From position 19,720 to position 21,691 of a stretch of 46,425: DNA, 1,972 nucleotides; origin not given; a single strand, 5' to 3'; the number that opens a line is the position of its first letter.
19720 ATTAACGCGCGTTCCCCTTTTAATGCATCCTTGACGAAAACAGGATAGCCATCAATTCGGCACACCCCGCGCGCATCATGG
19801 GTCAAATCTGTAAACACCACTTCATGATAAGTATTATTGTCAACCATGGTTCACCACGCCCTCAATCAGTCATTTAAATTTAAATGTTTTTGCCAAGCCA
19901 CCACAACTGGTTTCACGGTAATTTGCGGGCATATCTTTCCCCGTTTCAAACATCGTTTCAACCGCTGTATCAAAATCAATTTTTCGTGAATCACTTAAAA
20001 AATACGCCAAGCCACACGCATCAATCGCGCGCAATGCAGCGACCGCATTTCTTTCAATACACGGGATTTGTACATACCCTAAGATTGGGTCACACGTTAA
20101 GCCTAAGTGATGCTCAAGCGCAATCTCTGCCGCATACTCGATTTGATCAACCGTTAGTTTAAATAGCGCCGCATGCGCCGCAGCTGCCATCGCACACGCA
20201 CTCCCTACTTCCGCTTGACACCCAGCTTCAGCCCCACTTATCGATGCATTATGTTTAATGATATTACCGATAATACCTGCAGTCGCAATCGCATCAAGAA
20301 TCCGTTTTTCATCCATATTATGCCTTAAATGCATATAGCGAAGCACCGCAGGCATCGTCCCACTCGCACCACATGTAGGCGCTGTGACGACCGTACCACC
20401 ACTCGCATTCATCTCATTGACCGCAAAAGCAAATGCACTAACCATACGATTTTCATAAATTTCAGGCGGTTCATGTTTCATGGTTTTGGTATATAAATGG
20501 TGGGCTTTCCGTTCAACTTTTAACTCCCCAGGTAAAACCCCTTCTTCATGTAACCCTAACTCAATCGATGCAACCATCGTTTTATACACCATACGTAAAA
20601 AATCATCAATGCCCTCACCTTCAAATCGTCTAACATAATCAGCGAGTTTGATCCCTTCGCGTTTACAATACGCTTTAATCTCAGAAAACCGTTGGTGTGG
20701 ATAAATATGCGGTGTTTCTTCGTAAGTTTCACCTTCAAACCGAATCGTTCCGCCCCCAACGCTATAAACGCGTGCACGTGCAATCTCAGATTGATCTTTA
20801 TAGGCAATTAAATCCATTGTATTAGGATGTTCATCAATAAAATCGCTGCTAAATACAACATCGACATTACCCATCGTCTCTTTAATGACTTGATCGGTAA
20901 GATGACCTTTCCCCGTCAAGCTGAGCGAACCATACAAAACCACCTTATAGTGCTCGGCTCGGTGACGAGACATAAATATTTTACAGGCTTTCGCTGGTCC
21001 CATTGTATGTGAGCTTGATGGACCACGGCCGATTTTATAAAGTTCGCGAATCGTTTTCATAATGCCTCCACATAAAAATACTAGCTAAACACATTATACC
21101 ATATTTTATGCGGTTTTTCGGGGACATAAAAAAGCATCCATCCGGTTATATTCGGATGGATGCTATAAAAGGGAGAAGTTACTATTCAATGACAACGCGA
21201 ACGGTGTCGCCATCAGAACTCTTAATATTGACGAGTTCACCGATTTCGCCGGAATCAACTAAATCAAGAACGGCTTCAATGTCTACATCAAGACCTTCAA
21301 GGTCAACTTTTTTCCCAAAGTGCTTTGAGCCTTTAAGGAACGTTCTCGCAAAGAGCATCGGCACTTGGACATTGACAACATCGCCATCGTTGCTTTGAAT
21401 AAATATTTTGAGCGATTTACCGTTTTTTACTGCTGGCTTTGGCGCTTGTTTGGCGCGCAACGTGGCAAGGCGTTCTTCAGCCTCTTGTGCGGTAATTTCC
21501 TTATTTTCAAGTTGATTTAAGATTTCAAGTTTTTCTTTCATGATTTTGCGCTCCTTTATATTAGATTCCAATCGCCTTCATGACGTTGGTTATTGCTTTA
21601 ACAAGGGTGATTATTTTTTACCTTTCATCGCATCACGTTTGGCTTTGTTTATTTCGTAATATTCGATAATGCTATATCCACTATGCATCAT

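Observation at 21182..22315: Operon of four tandem paralogous leaderless micro-ORFs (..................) that I cannot assign to any known family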

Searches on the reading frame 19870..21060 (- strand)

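Call 7: search_protein_families(library=pfam, proteins=[window:19870-21060:-], max_evalue=0.01)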
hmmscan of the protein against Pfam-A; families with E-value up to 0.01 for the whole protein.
window:19870-21060:- (396 aa): 2 families
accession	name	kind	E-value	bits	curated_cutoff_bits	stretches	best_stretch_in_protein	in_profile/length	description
PF03313.21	SDH_alpha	-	3e-73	247.2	26.4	1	148-390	23-260/260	Serine dehydratase alpha chain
PF03315.21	SDH_beta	-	2.6e-24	86.7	26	2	5-59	3-64/155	Serine dehydratase beta chain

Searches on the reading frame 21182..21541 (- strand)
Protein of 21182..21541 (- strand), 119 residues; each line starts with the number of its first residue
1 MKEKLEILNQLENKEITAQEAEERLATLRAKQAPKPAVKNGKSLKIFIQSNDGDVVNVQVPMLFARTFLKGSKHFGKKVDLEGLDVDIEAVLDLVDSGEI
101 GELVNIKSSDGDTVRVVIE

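Call 7: search_protein_families(library=pfam, proteins=[window:21182-21541:-], max_evalue=0.01)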
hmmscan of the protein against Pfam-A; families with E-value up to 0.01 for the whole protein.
window:21182-21541:- (119 aa): 1 family
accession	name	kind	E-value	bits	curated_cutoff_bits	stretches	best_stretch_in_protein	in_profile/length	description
PF22746.1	SHOCT-like_DUF2089-C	-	4e-05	23.5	27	1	3-31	2-30/32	SHOCT-like domain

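Call 8: search_protein_families(library=pfam, proteins=[window:21185-21541:-], max_evalue=10)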
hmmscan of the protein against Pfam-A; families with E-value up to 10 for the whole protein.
seq(119 aa): 1 family
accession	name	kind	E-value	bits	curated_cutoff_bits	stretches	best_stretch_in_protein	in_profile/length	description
PF22746.1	SHOCT-like_DUF2089-C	-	4e-05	23.5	27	1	3-31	2-30/32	SHOCT-like domain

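Call 9: search_protein_families(library=ncbifam, proteins=[window:21185-21541:-], max_evalue=10)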
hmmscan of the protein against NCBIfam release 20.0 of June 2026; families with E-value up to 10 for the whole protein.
seq(119 aa): 0 families

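Call 13: list_cluster_members(proteins=[window:21947-22033:-, window:21947-22048:-, window:21802-21915:-, window:21722-21802:-, window:21614-21691:-, window:22039-22188:-, window:21182-21541:-, window:21182-21571:-])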
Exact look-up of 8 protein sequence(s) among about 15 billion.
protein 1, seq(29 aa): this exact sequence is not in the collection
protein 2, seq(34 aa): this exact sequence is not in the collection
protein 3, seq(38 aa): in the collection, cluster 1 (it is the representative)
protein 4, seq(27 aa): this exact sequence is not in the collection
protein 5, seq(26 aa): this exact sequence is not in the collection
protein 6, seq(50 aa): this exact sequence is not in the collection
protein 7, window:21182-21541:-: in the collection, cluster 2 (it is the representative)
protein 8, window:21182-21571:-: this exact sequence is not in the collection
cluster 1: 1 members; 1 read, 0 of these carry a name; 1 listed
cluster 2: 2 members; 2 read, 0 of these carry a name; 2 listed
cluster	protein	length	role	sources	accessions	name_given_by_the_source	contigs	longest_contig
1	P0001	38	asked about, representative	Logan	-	-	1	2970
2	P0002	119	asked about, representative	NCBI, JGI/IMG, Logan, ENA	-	-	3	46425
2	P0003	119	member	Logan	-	-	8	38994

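Call 14: find_homologous_proteins(query=window:21182-21541:-, max_evalue=0.001)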
Query window:21182-21541:- (119 aa): 13 proteins with E <= 0.001 among 34 candidates.
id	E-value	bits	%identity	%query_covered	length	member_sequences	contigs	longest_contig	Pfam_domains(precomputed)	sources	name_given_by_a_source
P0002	3.5e-67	241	100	100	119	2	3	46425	-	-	-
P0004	1.1e-57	211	86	100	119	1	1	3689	PF22746.2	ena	-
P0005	1.5e-33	133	58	100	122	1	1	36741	PF04992.20,PF22746.2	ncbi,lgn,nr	ncbi:MAG: hypothetical protein EA374_02765 [Acholeplasmatales bacterium]|nr:MAG: hypothetical protei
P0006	9.9e-33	130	58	100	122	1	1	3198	PF22746.2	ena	-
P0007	2.0e-32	129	59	100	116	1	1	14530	-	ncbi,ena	-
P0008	7.2e-27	111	55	100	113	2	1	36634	-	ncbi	-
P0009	8.6e-27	111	52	98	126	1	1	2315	PF22746.2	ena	-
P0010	1.7e-24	104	54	100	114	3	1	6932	-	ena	-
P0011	2.6e-24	103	50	97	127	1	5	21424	PF22746.2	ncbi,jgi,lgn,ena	-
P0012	2.6e-16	77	43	98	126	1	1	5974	PF22746.2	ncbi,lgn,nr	ncbi:MAG: hypothetical protein K9K93_07955 [Acholeplasmataceae bacterium]|nr:hypothetical protein [A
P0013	4.2e-16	77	43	98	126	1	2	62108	PF22746.2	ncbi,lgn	-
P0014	5.1e-16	77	43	98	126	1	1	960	PF22746.2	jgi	jgi:hypothetical protein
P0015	6.8e-16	76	43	98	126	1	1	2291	PF22746.2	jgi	jgi:hypothetical protein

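Call 15: find_encoding_contigs(protein=P0005, flank=4000, max_places=2)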
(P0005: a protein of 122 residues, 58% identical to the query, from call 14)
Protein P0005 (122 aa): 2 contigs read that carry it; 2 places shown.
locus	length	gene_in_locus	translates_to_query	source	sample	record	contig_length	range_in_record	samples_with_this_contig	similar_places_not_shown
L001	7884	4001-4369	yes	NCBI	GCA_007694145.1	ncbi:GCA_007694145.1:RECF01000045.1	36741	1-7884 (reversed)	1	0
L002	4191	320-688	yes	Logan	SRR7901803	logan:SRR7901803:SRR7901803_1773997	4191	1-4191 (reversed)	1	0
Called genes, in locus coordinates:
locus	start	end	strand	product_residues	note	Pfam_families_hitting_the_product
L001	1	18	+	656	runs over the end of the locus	PF00270:DEAD (faint), PF04851:ResIII, PF17757:UvrB_inter, PF27431:UvrB_3rd, PF00271:Helicase_C, PF12344:UvrB, PF02151:UVR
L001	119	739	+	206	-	PF00440:TetR_N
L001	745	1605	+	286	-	PF00005:ABC_tran, PF13304:AAA_21 (weak)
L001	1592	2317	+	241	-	PF01061:ABC2_membrane, PF24686:FLQE3_permease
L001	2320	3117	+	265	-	-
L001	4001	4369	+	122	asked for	PF04992:RNA_pol_Rpb1_6 (weak), PF22746:SHOCT-like_DUF2089-C (weak)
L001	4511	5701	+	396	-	PF03315:SDH_beta, PF03313:SDH_alpha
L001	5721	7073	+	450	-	PF01938:TRAM, PF05958:tRNA_U5-meth_tr, PF01135:PCMT (weak), PF01555:N6_N4_Mtase (weak), PF03602:Cons_hypoth95, PF05175:MTS (weak), PF09445:Methyltransf_15 (weak), PF13847:Methyltransf_31, +2 more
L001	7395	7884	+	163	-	PF00239:Resolvase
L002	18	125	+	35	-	-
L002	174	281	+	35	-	-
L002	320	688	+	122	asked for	PF04992:RNA_pol_Rpb1_6 (weak), PF22746:SHOCT-like_DUF2089-C (weak)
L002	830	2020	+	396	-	PF03315:SDH_beta, PF03313:SDH_alpha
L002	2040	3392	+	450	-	PF01938:TRAM, PF05958:tRNA_U5-meth_tr, PF01135:PCMT (weak), PF01555:N6_N4_Mtase (weak), PF03602:Cons_hypoth95, PF05175:MTS (weak), PF09445:Methyltransf_15 (weak), PF13847:Methyltransf_31, +2 more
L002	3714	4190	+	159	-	?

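Call 16: find_encoding_contigs(protein=P0008, flank=4000, max_places=2)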
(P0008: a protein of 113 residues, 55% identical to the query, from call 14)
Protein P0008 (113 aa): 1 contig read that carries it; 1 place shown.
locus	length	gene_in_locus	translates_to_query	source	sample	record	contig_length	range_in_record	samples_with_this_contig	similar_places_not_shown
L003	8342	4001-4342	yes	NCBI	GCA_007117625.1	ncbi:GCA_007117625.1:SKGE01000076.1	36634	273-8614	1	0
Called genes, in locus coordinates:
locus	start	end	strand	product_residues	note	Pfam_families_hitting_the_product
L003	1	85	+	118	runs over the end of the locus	?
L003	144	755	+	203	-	PF00440:TetR_N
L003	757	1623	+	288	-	PF00005:ABC_tran, PF13304:AAA_21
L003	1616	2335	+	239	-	PF24686:FLQE3_permease, PF12698:ABC2_membrane_3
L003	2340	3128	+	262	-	PF09847:12TM_1 (weak), PF12730:ABC2_membrane_4 (weak)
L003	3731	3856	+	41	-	-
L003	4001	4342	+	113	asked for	-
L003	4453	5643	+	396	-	PF03315:SDH_beta, PF03313:SDH_alpha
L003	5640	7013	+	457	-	PF01938:TRAM, PF05958:tRNA_U5-meth_tr, PF02475:TRM5-TYW2_MTfase (weak), PF03602:Cons_hypoth95, PF05175:MTS (weak), PF09445:Methyltransf_15 (weak), PF13649:Methyltransf_25, PF13847:Methyltransf_31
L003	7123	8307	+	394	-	PF00999:Na_H_Exchanger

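Call 17: find_encoding_contigs(protein=P0007, flank=4000, max_places=2)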
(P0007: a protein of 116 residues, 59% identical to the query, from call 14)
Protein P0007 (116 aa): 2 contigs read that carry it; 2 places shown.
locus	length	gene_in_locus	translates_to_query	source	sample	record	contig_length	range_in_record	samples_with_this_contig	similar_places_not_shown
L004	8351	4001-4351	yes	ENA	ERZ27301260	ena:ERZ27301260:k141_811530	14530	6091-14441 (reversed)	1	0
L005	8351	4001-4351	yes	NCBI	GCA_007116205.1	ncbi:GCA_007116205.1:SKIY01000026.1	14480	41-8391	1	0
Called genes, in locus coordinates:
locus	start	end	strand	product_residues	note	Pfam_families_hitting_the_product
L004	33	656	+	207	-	PF00440:TetR_N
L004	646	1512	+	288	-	PF00005:ABC_tran, PF13304:AAA_21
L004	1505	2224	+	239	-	PF01061:ABC2_membrane (weak), PF24686:FLQE3_permease, PF12698:ABC2_membrane_3 (weak)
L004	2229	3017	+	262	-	PF12730:ABC2_membrane_4 (weak)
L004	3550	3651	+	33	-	-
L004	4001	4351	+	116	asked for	-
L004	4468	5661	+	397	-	PF03315:SDH_beta, PF03313:SDH_alpha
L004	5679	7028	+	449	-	PF01938:TRAM (weak), PF05958:tRNA_U5-meth_tr, PF02475:TRM5-TYW2_MTfase (faint), PF03602:Cons_hypoth95, PF05175:MTS (weak), PF09445:Methyltransf_15 (weak), PF13649:Methyltransf_25 (weak), PF13847:Methyltransf_31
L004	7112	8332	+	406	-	PF00999:Na_H_Exchanger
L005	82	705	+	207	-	PF00440:TetR_N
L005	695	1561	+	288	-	PF00005:ABC_tran, PF13304:AAA_21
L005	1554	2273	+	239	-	PF01061:ABC2_membrane (weak), PF24686:FLQE3_permease, PF12698:ABC2_membrane_3 (weak)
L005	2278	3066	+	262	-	PF12730:ABC2_membrane_4 (weak)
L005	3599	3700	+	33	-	-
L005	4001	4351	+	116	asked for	-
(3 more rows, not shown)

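Call 22: find_encoding_contigs(protein=P0011, flank=4000, max_places=2)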
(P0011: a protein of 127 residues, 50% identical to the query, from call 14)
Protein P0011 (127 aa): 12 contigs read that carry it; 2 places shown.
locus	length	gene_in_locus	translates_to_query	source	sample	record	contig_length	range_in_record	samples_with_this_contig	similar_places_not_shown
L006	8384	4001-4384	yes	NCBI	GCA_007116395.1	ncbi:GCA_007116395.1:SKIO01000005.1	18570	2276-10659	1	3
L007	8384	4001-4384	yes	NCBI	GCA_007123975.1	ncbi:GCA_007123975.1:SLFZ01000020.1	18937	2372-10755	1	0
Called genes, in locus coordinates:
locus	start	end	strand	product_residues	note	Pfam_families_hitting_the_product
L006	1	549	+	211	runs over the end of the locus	PF00440:TetR_N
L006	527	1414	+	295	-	PF00005:ABC_tran, PF13304:AAA_21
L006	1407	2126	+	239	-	PF01061:ABC2_membrane (weak), PF24686:FLQE3_permease, PF12698:ABC2_membrane_3 (weak)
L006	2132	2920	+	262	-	PF12730:ABC2_membrane_4 (weak)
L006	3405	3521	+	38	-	-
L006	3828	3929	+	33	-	-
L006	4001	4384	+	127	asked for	PF22746:SHOCT-like_DUF2089-C (weak)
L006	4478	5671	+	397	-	PF03315:SDH_beta, PF03313:SDH_alpha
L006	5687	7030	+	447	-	PF01938:TRAM (weak), PF05958:tRNA_U5-meth_tr, PF02475:TRM5-TYW2_MTfase, PF03602:Cons_hypoth95 (weak), PF05175:MTS, PF09445:Methyltransf_15, PF13649:Methyltransf_25, PF13847:Methyltransf_31, +1 more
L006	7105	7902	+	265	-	PF18761:Heliorhodopsin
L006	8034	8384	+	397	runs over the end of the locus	PF00999:Na_H_Exchanger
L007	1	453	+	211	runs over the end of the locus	PF00440:TetR_N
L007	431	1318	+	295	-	PF00005:ABC_tran, PF13304:AAA_21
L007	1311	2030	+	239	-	PF01061:ABC2_membrane (weak), PF24686:FLQE3_permease, PF12698:ABC2_membrane_3 (weak)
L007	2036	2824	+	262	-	PF12730:ABC2_membrane_4 (weak)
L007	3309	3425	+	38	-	-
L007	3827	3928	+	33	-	-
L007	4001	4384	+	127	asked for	PF22746:SHOCT-like_DUF2089-C (weak)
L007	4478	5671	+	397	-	PF03315:SDH_beta, PF03313:SDH_alpha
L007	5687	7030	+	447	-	PF01938:TRAM (weak), PF05958:tRNA_U5-meth_tr, PF02475:TRM5-TYW2_MTfase, PF03602:Cons_hypoth95 (weak), PF05175:MTS, PF09445:Methyltransf_15, PF13649:Methyltransf_25, PF13847:Methyltransf_31, +1 more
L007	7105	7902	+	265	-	PF18761:Heliorhodopsin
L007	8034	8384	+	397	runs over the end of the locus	PF00999:Na_H_Exchanger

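Call 23: find_encoding_contigs(protein=P0013, flank=4000, max_places=2)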
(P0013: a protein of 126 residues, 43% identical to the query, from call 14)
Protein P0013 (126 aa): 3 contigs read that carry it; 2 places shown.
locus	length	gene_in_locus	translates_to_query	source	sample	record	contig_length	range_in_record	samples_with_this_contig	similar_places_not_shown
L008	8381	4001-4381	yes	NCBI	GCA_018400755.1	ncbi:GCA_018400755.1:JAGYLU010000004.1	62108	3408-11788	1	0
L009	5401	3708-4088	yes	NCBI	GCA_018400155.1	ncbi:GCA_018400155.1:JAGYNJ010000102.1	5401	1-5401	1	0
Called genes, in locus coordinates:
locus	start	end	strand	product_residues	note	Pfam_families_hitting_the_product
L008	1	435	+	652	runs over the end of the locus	PF00270:DEAD (weak), PF04851:ResIII, PF17757:UvrB_inter, PF27431:UvrB_3rd, PF00271:Helicase_C, PF12344:UvrB, PF02151:UVR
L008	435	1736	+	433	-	PF23310:TPR_27 (faint), PF08238:Sel1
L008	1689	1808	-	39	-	-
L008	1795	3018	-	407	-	PF01546:Peptidase_M20, PF07687:M20_dimer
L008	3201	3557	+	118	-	-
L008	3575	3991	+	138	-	PF22747:Zn_ribbon_DUF2089, PF09862:DUF2089, PF22746:SHOCT-like_DUF2089-C (faint)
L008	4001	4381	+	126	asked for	PF22746:SHOCT-like_DUF2089-C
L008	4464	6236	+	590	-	PF00664:ABC_membrane, PF00005:ABC_tran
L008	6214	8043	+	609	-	PF00664:ABC_membrane, PF02463:SMC_N (faint), PF00005:ABC_tran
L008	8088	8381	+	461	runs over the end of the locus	PF01523:PmbA_TldD_1st, PF19290:PmbA_TldD_2nd, PF19289:PmbA_TldD_3rd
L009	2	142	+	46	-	?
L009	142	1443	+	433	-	PF23310:TPR_27 (faint), PF08238:Sel1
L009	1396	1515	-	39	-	-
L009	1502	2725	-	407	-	PF01546:Peptidase_M20, PF07687:M20_dimer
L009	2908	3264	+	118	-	-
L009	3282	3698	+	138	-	PF22747:Zn_ribbon_DUF2089, PF09862:DUF2089, PF22746:SHOCT-like_DUF2089-C (faint)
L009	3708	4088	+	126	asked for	PF22746:SHOCT-like_DUF2089-C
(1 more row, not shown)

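Call 24: find_encoding_contigs(protein=P0010, flank=4000, max_places=2)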
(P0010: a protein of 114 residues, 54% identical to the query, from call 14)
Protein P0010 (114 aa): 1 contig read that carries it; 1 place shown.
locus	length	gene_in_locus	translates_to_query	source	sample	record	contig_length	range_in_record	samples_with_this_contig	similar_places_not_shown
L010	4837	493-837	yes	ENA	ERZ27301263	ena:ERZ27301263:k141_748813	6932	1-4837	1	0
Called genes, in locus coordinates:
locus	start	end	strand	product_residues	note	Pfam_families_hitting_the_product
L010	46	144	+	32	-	-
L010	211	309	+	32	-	-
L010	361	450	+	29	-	-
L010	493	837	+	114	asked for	-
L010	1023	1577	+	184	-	PF01066:CDP-OH_P_transf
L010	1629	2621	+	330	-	PF00154:RecA_N, PF06745:ATPase (weak), PF08423:Rad51, PF27531:MT3502_N (weak), PF21096:RecA_C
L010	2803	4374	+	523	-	PF12072:RNase_Y_N, PF00013:KH_1, PF22891:KH_PNO1_2nd (weak), PF08668:HDOD (faint), PF01966:HD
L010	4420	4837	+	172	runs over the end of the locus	PF00293:NUDIX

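Call 39: find_encoding_contigs(protein=P0004, flank=4000, max_places=2)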
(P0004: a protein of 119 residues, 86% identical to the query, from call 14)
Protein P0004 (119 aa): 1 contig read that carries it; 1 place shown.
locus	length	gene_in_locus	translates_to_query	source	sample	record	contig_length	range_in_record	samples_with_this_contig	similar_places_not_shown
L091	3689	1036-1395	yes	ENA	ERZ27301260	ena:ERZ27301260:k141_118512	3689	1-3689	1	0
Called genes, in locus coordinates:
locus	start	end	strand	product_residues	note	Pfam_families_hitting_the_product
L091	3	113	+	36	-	?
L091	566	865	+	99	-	-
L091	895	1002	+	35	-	-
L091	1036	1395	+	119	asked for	PF22746:SHOCT-like_DUF2089-C (weak)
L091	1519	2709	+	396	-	PF03315:SDH_beta, PF03313:SDH_alpha, PF03315:SDH_beta (weak)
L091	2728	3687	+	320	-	?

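Call 88: find_encoding_contigs(protein=P0005, flank=10000, max_places=1)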
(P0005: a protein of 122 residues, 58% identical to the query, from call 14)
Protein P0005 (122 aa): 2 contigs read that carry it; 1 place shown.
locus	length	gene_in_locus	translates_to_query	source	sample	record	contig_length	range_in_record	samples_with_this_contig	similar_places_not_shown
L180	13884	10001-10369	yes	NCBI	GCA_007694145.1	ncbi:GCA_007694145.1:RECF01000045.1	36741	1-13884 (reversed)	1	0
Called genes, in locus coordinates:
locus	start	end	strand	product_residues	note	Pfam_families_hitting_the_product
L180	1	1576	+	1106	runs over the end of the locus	PF00873:ACR_tran, PF03176:MMPL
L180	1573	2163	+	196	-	PF00440:TetR_N (faint)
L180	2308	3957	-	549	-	PF02310:B12-binding, PF04055:Radical_SAM, PF13311:DUF4080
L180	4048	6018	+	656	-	PF00270:DEAD (faint), PF04851:ResIII, PF17757:UvrB_inter, PF27431:UvrB_3rd, PF00271:Helicase_C, PF12344:UvrB, PF02151:UVR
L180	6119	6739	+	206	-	PF00440:TetR_N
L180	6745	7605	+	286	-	PF00005:ABC_tran, PF13304:AAA_21 (weak)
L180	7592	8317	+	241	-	PF01061:ABC2_membrane, PF24686:FLQE3_permease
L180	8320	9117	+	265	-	-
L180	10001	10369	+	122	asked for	PF04992:RNA_pol_Rpb1_6 (weak), PF22746:SHOCT-like_DUF2089-C (weak)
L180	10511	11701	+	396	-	PF03315:SDH_beta, PF03313:SDH_alpha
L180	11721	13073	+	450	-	PF01938:TRAM, PF05958:tRNA_U5-meth_tr, PF01135:PCMT (weak), PF01555:N6_N4_Mtase (weak), PF03602:Cons_hypoth95, PF05175:MTS (weak), PF09445:Methyltransf_15 (weak), PF13847:Methyltransf_31, +2 more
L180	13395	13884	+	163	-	PF00239:Resolvase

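Call 89: search_protein_families(library=padloc, proteins=[window:21182-21541:-], max_evalue=0.01)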
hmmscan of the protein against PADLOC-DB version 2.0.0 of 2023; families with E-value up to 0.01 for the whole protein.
window:21182-21541:- (119 aa): 0 families
